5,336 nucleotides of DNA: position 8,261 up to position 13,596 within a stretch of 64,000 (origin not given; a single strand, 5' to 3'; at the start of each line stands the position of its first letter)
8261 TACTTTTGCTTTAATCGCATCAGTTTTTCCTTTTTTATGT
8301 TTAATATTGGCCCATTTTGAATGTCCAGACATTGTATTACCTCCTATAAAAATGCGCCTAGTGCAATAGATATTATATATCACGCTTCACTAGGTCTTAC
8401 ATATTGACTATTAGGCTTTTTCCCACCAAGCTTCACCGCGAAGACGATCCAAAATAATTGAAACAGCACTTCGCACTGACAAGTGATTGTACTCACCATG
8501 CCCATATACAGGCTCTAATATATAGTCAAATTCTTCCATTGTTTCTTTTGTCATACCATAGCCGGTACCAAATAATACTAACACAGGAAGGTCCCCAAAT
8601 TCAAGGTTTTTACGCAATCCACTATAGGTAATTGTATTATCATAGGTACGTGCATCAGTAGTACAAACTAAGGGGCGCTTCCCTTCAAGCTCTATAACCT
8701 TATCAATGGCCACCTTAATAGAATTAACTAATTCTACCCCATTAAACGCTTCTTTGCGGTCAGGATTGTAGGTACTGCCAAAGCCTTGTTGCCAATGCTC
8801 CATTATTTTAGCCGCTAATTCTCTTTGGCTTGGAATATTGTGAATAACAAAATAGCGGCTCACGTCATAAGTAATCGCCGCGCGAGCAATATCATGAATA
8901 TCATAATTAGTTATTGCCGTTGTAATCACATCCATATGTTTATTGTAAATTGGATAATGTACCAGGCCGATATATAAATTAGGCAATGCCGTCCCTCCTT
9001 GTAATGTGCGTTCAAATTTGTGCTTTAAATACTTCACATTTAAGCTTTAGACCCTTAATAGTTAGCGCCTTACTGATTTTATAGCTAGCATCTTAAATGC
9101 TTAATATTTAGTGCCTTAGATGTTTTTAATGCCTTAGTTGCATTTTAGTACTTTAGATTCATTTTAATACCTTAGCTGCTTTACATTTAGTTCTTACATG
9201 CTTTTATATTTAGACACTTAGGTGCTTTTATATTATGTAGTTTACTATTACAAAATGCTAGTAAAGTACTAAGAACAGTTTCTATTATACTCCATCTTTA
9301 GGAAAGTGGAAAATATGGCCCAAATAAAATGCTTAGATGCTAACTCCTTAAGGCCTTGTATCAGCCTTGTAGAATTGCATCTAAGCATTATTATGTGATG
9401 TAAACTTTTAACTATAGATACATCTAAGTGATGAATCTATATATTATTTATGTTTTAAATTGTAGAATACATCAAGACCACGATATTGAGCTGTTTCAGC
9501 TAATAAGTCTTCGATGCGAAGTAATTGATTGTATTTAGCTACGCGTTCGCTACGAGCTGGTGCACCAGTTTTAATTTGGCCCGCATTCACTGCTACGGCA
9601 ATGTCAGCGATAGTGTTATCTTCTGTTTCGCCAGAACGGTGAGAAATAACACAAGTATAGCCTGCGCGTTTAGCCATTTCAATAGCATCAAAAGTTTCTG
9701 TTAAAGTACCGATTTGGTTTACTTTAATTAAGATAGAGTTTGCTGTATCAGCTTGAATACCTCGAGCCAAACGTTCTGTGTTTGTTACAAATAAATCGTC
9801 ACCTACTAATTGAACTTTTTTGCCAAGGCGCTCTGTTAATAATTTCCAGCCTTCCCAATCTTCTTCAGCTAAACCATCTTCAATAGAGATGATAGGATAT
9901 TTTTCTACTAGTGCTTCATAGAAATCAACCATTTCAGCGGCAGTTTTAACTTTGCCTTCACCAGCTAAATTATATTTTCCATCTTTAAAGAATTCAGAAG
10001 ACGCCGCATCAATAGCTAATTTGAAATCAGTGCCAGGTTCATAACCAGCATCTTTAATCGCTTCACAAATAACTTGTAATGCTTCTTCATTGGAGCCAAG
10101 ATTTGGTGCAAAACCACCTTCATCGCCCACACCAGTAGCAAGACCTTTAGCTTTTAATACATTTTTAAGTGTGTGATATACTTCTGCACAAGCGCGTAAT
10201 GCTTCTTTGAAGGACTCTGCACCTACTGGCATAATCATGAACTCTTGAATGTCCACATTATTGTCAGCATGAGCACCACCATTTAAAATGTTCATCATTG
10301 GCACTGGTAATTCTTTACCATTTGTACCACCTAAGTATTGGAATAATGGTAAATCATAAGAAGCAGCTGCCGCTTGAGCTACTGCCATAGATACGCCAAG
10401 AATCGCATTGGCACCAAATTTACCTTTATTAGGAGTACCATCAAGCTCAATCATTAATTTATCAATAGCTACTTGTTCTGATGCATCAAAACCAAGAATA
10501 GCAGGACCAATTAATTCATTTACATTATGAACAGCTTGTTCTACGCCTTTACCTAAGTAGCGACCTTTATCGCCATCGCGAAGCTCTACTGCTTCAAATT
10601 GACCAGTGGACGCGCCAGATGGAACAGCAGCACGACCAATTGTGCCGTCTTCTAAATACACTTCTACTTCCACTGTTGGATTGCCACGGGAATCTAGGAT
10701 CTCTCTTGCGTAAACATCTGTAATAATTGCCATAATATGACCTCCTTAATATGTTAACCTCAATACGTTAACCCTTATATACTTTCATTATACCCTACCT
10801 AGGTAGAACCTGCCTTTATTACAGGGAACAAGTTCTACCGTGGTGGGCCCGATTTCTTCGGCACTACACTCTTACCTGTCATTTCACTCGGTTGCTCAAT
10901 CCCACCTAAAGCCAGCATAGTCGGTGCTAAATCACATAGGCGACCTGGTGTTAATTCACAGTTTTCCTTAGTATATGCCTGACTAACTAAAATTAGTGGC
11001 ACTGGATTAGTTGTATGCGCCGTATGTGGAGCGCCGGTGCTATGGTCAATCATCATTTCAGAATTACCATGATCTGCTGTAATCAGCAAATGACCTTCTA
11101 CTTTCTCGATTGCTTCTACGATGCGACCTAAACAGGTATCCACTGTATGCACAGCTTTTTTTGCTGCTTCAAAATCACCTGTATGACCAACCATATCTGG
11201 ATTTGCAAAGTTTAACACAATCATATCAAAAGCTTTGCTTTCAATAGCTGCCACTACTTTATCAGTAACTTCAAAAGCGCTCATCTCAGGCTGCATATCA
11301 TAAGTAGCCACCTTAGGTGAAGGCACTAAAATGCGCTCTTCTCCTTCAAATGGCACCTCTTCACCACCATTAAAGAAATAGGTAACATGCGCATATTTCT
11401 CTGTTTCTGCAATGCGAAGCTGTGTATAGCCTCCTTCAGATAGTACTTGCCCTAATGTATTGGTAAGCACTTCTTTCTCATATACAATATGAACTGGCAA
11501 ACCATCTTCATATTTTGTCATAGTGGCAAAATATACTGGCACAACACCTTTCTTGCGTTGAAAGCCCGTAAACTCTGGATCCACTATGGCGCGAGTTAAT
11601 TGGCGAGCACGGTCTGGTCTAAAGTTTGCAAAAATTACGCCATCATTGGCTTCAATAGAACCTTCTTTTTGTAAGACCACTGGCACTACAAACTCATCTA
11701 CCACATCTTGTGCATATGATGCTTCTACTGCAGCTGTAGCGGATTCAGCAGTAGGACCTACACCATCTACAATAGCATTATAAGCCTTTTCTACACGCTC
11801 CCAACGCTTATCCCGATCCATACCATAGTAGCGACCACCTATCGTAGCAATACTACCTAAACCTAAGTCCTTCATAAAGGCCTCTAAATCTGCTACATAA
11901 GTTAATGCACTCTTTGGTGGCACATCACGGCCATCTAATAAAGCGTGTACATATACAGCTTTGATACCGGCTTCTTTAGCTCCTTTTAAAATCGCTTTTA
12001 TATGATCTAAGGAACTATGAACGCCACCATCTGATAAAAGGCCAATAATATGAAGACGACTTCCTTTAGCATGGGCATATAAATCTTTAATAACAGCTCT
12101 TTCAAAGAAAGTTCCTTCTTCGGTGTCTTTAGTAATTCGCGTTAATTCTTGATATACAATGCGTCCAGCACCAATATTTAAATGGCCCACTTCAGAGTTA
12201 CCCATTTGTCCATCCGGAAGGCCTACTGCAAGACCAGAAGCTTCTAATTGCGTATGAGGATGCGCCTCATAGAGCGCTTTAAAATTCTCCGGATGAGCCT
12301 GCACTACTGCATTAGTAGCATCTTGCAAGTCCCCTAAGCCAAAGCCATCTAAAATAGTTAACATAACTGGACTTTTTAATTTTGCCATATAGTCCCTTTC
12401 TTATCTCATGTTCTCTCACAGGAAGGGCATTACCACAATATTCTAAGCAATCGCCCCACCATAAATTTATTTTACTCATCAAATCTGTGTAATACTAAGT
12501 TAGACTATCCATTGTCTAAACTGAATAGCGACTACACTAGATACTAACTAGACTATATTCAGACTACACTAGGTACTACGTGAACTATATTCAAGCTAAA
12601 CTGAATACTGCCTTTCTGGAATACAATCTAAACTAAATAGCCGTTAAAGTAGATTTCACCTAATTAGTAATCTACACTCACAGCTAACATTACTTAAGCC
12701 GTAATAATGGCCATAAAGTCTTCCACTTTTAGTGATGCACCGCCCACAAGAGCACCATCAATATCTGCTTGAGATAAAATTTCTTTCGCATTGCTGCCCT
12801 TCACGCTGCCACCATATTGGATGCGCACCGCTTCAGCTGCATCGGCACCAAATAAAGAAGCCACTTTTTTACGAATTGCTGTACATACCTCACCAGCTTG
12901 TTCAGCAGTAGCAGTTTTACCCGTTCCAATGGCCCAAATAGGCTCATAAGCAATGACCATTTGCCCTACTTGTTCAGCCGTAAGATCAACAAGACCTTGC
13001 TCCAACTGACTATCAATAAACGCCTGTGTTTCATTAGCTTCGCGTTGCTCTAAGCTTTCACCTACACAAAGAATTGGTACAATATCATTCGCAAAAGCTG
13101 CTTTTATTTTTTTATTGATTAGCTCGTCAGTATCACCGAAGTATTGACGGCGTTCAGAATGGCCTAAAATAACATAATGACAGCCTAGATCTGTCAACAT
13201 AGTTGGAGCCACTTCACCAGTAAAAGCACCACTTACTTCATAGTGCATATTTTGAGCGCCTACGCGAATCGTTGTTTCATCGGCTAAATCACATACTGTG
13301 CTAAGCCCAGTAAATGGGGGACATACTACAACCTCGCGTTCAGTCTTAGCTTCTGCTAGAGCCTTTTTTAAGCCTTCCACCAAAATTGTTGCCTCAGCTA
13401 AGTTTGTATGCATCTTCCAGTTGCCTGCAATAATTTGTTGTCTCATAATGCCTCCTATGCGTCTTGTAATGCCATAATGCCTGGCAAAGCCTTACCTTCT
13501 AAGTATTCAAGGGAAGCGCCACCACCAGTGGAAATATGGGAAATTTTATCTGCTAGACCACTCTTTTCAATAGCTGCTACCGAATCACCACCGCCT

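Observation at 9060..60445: Recurring helically phased AT-rich tandem-repeat arrays upstream of minus-strand genes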

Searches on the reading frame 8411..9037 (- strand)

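Call 13: search_protein_families(library=ncbifam, proteins=[window:8411-9037:-])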
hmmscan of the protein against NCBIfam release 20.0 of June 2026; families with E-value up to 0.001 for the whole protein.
window:8411-9037:- (208 aa): 0 families

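Call 48: search_protein_families(library=pfam, proteins=[window:8411-9037:-], max_evalue=0.00001)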
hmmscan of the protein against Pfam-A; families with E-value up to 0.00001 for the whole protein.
window:8411-9037:- (208 aa): 1 family
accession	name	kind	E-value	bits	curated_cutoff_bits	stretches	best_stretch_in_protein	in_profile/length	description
PF09936.14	Methyltrn_RNA_4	-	6.6e-77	257.9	22.6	1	20-200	1-181/182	SAM-dependent RNA methyltransferase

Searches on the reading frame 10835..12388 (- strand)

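Call 13: search_protein_families(library=ncbifam, proteins=[window:10835-12388:-])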
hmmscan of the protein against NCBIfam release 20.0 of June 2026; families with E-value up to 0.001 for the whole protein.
window:10835-12388:- (517 aa): 11 families
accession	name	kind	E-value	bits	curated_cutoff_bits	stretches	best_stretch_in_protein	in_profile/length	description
TIGR01307.1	pgm_bpd_ind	equivalog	1e-205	684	330.65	1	7-508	2-503/504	2,3-bisphosphoglycerate-independent phosphoglycerate mutase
NF003897.0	PRK05434.1-5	equivalog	4.8e-188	625.8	862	1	2-509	2-511/514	2,3-bisphosphoglycerate-independent phosphoglycerate mutase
NF009049.0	PRK12383.1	equivalog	1.3e-13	50.7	254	1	369-509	269-398/408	phosphopentomutase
NF003766.0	PRK05362.1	equivalog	5.5e-11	41.8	256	1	372-509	264-392/396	phosphopentomutase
TIGR00306.2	apgM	subfamily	1.1e-10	41.1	320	1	377-473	282-370/403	2,3-bisphosphoglycerate-independent phosphoglycerate mutase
NF003104.0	PRK04024.1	equivalog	1.7e-10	40.2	489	1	375-474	281-372/412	2,3-bisphosphoglycerate-independent phosphoglycerate mutase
TIGR02535.1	hyp_Hser_kinase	hypoth_equivalog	9.7e-08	31.2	446.3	1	377-472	274-364/397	proposed homoserine kinase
NF003242.0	PRK04200.1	equivalog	3.3e-07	29.5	426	1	377-477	273-367/395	cofactor-independent phosphoglycerate mutase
NF003160.0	PRK04135.1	equivalog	3.1e-05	22.8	468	1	384-476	285-365/403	2,3-bisphosphoglycerate-independent phosphoglycerate mutase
TIGR01696.1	deoB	equivalog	5.2e-05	22.3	341.2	1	370-474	253-350/381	phosphopentomutase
NF038358.1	phophono_PhpG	equivalog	0.00015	20.7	545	1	374-477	296-390/417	CMP-5'-phosphonoformate--3-phosphoglycerate phosphonoformyl transferase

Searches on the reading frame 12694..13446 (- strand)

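Call 13: search_protein_families(library=ncbifam, proteins=[window:12694-13446:-])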
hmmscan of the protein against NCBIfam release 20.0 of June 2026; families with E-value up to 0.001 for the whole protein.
window:12694-13446:- (250 aa): 9 families
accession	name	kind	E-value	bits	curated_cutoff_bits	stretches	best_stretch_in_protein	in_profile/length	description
NF010569.0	PRK13962.1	equivalog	1.1e-104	350.9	883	1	1-249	396-642/645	bifunctional phosphoglycerate kinase/triosephosphate isomerase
NF000722.0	PRK00042.2-1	equivalog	7.7e-72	241.6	293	1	2-249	2-246/256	triose-phosphate isomerase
NF011163.0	PRK14565.1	equivalog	4.4e-60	203.3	298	1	5-249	4-232/240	triosephosphate isomerase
TIGR00419.1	tim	equivalog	5.4e-58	196.5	130.6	1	5-241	1-227/228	triose-phosphate isomerase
NF012036.0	PRK15492.1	equivalog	7.3e-54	182.9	509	1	5-249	6-256/261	triosephosphate isomerase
NF000728.0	PRK00042.3-2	equivalog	1e-53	182.2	255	1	5-249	2-227/231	triose-phosphate isomerase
NF011497.0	PRK14905.1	equivalog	4.9e-48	164.3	485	1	9-249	11-257/357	triosephosphate isomerase/PTS system glucose/sucrose-specific transporter subunit IIB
NF000729.0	PRK00042.3-3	equivalog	8.7e-33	114.1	309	1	5-249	4-232/234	triose-phosphate isomerase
NF003302.0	PRK04302.1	subfamily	6.4e-13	49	132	1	5-133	5-126/223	triose-phosphate isomerase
